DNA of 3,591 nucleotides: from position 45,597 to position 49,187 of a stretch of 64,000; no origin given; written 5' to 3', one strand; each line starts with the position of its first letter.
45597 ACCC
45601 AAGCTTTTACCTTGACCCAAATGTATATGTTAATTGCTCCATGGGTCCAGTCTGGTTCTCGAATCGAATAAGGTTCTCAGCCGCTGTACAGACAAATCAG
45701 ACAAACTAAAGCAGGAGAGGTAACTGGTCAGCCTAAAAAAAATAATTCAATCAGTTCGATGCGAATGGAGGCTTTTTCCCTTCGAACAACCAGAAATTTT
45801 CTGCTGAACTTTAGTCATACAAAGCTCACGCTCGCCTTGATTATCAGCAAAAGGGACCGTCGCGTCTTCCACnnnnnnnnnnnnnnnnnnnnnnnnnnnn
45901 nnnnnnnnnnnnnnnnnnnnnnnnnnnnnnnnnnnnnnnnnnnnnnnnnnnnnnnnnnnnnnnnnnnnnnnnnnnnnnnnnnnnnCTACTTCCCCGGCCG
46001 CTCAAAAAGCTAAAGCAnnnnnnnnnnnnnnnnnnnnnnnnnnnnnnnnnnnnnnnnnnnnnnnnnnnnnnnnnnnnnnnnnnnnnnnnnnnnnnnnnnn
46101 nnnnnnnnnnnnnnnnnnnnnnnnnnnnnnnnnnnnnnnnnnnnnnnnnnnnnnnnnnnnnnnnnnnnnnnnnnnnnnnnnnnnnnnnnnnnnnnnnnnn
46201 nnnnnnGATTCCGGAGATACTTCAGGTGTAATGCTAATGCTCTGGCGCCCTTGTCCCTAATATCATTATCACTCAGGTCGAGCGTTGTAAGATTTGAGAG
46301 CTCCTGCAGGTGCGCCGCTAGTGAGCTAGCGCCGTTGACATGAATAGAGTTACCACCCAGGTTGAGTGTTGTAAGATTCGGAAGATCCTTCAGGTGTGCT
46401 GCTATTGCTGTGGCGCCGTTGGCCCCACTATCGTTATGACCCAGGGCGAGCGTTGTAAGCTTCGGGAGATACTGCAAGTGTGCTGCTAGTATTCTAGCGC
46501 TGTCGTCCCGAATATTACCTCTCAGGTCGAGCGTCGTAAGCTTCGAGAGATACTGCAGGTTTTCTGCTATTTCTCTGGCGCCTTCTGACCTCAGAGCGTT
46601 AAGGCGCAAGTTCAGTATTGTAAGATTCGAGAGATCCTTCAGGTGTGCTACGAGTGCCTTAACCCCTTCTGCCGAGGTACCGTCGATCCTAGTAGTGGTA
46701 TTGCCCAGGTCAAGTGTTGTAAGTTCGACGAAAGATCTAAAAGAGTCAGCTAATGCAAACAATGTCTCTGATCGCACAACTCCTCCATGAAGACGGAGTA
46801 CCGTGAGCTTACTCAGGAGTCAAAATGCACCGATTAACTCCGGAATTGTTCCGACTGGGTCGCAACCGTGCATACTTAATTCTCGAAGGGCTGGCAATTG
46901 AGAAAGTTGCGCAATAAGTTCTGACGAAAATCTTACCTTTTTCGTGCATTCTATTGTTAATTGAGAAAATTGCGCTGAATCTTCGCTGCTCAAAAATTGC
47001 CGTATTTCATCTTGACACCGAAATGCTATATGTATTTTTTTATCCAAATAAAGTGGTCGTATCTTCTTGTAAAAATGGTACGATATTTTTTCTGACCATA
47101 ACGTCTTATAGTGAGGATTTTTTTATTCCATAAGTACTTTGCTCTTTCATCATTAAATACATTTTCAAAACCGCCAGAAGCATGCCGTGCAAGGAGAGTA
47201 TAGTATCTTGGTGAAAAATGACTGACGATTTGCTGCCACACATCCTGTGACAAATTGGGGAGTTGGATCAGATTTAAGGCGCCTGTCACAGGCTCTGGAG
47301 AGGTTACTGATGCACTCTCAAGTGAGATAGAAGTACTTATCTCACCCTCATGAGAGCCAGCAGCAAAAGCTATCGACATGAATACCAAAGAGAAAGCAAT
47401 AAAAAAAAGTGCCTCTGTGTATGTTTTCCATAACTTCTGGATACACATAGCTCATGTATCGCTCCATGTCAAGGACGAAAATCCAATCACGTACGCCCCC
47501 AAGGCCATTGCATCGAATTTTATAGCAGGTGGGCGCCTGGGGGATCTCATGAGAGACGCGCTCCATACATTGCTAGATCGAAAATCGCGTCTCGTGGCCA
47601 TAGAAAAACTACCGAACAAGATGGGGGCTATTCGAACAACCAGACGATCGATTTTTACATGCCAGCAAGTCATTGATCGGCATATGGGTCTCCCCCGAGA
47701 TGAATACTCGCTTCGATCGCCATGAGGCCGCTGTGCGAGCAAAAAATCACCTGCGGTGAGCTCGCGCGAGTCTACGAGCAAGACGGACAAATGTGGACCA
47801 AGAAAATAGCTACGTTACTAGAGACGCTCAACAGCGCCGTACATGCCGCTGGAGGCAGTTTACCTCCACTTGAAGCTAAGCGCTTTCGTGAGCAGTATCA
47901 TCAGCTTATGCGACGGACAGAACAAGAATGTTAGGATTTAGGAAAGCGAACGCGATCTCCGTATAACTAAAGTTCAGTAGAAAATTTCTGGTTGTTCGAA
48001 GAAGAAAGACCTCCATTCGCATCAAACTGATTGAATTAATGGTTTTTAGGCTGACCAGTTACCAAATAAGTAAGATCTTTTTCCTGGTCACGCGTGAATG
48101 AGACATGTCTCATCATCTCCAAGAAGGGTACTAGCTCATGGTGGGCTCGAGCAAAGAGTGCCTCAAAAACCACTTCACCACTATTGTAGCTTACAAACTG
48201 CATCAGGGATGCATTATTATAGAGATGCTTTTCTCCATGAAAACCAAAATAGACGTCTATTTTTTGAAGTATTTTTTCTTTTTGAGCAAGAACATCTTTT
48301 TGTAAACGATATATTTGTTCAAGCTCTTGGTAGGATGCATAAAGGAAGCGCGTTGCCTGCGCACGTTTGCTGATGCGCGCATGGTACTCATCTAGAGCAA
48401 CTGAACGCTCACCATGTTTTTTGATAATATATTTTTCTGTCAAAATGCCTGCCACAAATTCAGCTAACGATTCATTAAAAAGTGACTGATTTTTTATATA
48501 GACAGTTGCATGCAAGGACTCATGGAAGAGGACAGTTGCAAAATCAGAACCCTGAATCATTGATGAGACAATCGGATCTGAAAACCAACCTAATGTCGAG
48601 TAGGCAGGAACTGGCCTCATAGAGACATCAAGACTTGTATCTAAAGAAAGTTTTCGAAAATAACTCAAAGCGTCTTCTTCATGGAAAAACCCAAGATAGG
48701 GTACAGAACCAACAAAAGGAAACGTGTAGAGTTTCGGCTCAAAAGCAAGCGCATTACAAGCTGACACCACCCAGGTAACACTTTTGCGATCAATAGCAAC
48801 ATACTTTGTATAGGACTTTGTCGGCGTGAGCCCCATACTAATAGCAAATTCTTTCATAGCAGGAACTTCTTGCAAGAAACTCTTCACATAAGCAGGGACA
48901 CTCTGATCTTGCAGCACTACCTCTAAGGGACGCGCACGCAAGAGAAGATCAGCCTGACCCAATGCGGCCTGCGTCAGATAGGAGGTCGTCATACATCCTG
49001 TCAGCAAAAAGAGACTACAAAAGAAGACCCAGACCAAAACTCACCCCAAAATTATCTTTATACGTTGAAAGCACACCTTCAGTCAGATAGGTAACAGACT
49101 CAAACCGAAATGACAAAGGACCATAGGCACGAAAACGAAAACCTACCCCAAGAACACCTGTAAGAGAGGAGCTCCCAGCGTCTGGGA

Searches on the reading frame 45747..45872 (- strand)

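Call 15: search_protein_families(library=pfam, proteins=[window:45747-45872:-], max_evalue=1)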
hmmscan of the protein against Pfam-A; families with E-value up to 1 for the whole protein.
window:45747-45872:- (41 aa): 1 family
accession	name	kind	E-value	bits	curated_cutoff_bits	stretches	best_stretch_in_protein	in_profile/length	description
PF03050.20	DDE_Tnp_IS66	-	0.025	14.4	23.1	1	1-31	247-277/284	Transposase IS66 family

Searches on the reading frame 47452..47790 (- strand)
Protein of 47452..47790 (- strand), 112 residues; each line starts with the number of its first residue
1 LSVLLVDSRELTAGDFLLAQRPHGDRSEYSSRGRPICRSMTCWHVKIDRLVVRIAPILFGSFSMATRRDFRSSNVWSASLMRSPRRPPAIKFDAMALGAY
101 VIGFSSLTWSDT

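Call 15: search_protein_families(library=pfam, proteins=[window:47452-47790:-], max_evalue=1)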
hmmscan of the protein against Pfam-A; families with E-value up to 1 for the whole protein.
window:47452-47790:- (112 aa): 1 family
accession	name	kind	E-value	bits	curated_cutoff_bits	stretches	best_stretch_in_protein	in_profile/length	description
PF24347.1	FIGL1_N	-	0.11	12.8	27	1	41-80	2-41/75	FIGL1 N-terminal domain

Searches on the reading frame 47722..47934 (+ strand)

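Call 15: search_protein_families(library=pfam, proteins=[window:47722-47934:+], max_evalue=1)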
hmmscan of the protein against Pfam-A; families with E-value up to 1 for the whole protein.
window:47722-47934:+ (70 aa): 2 families
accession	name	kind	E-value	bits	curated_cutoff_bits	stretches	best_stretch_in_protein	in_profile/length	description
PF17944.6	Arg_decarbox_C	-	0.095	13.7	23.3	1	31-64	14-46/51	Arginine decarboxylase C-terminal helical extension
PF23009.1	UBC_like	-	0.14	12.5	27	1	3-41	34-72/85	Ubiquitin conjugating domain-like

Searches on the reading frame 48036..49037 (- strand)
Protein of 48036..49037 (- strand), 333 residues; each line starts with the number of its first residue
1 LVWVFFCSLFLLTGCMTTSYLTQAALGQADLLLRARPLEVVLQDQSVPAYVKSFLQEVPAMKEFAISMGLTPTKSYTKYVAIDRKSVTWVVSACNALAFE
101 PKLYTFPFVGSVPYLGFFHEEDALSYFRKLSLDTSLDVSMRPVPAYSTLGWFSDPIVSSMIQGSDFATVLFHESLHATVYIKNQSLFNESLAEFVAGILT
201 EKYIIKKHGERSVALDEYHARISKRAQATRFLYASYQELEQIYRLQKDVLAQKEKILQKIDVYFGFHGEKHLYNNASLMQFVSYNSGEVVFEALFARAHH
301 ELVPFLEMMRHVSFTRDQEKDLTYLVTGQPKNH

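Call 15: search_protein_families(library=pfam, proteins=[window:48036-49037:-], max_evalue=1)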
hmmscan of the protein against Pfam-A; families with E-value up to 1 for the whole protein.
window:48036-49037:- (333 aa): 2 families
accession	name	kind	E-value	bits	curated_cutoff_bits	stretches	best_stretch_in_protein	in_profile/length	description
PF10023.15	Aminopep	-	4.1e-69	233.8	25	1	19-320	1-318/322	Putative aminopeptidase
PF19527.4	DUF6055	-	0.072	12.5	27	1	263-321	194-252/417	Family of unknown function (DUF6055)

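Call 78: find_related_loci(query=window:48036-49034:-, collection=metagenome_contigs, flank=6000)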
Query window:48036-49034:- (332 aa) in metagenome_contigs; peptide patterns used: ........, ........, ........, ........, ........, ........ (x = any residue, [..] = any of these).
281 stretches matched a pattern; 6 encode a relative of the query (tblastn E <= 1e-3); 6 distinct loci.
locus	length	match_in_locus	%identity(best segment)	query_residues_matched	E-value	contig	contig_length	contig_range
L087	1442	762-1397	40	3-213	4e-44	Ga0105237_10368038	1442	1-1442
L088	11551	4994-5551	39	14-195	1e-33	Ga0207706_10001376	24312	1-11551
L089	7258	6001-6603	35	10-209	4e-33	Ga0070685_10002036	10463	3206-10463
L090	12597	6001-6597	35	11-208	1e-31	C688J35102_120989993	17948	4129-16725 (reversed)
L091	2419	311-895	35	16-208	7e-31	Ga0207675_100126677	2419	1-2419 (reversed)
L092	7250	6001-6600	34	10-208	2e-30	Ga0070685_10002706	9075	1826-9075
